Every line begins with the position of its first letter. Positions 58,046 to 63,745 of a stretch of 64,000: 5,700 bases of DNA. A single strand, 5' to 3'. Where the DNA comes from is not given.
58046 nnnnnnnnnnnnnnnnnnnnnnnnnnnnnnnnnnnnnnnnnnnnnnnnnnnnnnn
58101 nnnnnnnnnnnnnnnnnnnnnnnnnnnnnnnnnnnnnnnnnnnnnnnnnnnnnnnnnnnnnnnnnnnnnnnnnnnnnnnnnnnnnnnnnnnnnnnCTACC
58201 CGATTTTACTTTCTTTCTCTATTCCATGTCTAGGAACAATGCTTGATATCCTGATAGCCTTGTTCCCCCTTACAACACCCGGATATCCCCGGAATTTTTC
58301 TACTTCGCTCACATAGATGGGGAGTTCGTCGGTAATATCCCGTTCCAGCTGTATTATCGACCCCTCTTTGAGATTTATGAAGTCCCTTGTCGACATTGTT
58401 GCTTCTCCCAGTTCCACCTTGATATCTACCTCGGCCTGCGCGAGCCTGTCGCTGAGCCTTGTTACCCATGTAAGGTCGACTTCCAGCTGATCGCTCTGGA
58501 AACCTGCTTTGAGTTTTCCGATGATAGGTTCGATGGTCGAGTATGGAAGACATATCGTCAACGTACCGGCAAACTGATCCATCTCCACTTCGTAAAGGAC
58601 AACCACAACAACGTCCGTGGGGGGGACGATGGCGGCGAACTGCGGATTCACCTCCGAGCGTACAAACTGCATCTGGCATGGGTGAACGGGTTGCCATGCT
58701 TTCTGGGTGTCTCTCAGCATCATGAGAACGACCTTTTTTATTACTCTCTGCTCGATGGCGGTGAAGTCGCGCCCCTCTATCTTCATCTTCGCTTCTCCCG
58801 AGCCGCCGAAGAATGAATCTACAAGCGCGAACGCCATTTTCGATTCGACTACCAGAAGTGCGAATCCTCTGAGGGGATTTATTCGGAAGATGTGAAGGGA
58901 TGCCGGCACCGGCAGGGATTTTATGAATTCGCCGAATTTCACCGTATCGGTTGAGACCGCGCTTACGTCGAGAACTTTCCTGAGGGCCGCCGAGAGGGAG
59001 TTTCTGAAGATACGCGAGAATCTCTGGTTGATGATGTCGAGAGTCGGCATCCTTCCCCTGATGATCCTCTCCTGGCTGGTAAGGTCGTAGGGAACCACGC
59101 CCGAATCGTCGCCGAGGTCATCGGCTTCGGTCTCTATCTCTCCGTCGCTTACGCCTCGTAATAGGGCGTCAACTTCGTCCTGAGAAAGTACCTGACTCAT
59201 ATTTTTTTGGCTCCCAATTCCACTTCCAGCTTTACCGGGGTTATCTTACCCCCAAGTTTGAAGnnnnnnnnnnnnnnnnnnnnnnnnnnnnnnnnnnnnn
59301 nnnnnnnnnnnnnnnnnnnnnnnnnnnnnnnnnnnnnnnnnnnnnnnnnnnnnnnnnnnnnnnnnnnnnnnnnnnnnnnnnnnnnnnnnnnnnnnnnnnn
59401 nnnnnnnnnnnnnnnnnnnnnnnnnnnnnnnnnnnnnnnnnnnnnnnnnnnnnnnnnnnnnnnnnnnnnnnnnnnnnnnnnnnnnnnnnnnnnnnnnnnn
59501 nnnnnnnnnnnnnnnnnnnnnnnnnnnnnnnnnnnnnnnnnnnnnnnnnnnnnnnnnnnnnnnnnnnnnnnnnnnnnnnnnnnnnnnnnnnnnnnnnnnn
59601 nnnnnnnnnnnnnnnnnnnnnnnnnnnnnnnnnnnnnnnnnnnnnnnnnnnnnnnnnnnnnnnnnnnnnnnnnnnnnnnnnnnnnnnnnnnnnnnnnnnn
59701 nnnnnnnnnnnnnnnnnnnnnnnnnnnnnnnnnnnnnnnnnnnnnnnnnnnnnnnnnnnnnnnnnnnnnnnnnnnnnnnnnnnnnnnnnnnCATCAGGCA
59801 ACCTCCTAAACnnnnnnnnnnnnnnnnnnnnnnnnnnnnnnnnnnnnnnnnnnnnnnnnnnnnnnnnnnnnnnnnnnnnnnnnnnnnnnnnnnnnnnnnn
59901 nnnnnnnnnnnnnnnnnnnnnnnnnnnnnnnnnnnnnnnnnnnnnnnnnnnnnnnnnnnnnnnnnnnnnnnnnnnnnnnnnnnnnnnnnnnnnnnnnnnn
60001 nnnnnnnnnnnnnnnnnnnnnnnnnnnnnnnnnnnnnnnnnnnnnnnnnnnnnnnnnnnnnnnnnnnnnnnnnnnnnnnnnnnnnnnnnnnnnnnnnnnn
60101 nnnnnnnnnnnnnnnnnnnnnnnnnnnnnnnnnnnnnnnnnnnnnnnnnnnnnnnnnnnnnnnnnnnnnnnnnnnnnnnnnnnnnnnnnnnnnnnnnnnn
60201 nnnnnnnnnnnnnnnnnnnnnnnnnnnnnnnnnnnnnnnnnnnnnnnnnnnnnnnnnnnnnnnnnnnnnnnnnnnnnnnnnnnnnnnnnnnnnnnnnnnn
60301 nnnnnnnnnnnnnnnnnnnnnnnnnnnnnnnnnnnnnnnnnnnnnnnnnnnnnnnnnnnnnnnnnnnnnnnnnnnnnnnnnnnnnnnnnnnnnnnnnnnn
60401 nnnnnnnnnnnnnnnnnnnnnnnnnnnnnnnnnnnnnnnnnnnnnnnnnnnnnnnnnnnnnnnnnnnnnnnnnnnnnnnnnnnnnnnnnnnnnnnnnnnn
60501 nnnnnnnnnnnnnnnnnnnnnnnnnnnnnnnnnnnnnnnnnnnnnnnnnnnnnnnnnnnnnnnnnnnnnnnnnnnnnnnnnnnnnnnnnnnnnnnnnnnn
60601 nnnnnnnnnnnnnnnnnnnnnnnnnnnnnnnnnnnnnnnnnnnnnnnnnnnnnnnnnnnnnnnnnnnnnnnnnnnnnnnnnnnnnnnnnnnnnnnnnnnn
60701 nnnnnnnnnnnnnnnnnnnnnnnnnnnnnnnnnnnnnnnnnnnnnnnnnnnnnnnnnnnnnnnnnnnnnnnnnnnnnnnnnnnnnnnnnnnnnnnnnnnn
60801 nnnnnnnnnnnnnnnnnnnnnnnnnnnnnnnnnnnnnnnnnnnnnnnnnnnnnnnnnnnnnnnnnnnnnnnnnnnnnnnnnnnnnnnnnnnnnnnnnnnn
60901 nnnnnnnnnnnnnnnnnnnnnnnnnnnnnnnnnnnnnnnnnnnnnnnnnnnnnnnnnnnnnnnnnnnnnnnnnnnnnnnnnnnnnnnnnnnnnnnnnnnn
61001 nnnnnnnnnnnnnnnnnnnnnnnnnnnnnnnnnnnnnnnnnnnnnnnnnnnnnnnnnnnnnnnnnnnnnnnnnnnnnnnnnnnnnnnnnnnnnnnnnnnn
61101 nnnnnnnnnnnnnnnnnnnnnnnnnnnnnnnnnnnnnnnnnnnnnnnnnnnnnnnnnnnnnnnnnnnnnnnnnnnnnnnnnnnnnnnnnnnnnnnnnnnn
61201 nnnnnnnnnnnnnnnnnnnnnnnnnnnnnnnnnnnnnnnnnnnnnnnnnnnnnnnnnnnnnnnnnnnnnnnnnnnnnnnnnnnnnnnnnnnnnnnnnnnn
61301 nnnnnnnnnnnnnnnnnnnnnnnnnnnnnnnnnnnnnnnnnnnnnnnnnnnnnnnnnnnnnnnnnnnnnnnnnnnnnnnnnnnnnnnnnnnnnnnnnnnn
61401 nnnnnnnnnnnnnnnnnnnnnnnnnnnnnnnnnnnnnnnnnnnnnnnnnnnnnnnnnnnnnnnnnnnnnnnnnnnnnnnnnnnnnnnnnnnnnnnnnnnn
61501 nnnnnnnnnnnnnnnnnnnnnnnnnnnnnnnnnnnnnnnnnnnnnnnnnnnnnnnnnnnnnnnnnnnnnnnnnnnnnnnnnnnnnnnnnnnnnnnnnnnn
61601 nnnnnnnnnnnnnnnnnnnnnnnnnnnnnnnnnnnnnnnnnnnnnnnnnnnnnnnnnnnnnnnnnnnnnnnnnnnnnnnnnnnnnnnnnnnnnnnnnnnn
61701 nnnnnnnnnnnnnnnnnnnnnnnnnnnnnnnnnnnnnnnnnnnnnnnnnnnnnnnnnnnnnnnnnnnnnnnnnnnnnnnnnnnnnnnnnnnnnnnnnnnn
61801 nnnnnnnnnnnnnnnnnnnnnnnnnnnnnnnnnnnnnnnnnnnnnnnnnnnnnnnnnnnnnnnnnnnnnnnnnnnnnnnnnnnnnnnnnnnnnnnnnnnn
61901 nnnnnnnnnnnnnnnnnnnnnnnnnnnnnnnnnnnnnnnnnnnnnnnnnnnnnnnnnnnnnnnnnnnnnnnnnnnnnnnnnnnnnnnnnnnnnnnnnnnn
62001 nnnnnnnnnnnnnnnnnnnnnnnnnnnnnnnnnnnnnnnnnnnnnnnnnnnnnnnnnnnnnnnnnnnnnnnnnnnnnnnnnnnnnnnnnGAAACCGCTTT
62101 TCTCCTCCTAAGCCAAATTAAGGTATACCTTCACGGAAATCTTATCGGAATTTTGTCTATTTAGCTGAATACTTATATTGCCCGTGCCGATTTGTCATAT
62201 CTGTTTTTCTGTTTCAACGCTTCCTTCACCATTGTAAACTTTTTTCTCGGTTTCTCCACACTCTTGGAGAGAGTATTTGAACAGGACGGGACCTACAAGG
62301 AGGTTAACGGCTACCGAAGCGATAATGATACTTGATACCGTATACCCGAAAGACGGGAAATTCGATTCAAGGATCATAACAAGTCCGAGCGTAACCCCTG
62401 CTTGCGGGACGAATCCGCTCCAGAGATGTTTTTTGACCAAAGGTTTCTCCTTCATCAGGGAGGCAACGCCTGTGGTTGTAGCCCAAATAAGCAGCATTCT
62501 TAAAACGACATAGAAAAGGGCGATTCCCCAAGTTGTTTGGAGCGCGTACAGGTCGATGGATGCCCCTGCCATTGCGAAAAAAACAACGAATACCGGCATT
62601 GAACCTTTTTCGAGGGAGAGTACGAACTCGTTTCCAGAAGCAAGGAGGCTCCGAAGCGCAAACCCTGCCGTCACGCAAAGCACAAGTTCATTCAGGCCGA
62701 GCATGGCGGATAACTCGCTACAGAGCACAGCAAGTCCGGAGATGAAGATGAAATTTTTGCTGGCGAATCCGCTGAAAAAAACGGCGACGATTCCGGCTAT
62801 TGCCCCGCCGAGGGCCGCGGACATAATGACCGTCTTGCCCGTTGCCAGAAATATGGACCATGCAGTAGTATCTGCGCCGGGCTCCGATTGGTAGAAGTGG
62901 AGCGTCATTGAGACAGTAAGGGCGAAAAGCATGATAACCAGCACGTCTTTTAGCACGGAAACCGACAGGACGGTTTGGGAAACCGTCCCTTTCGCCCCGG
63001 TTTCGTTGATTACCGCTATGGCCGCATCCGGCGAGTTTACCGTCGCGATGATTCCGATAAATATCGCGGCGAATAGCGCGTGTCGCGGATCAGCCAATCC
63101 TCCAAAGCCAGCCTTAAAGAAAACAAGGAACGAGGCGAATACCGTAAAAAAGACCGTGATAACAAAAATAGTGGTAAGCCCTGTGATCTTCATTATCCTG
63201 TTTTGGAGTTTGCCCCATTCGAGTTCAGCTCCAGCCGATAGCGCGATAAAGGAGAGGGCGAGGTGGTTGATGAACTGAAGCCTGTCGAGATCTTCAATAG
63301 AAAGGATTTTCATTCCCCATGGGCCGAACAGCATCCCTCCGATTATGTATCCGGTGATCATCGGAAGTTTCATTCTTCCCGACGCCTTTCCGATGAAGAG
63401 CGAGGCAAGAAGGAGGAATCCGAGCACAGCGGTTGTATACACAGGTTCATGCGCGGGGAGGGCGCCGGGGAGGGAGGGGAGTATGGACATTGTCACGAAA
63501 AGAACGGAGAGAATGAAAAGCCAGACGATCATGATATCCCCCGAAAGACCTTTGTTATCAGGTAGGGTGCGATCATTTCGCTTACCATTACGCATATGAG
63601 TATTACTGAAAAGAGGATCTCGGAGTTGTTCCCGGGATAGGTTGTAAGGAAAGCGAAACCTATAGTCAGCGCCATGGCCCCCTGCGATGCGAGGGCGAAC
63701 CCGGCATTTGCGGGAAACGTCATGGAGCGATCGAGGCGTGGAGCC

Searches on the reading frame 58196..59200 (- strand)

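Call 11: search_protein_families(library=pfam, proteins=[window:58196-59200:-], max_evalue=0.00001)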
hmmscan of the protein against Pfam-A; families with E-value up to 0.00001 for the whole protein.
window:58196-59200:- (334 aa): 2 families
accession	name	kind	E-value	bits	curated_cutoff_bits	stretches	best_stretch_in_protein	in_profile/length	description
PF02154.20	FliM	-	6.9e-66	222.3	27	1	38-230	1-192/192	Flagellar motor switch protein FliM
PF01052.25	FliMN_C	-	4.5e-23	81.4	23.8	1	252-322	2-72/73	Type III flagellar switch regulator (C-ring) FliN C-term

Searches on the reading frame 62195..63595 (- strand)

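Call 11: search_protein_families(library=pfam, proteins=[window:62195-63595:-], max_evalue=0.00001)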
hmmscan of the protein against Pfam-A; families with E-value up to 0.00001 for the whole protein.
window:62195-63595:- (466 aa): 1 family
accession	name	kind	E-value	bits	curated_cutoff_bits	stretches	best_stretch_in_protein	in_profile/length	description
PF00999.27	Na_H_Exchanger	-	1.6e-22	80.3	26.2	1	64-439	2-374/375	Sodium/hydrogen exchanger, transmembrane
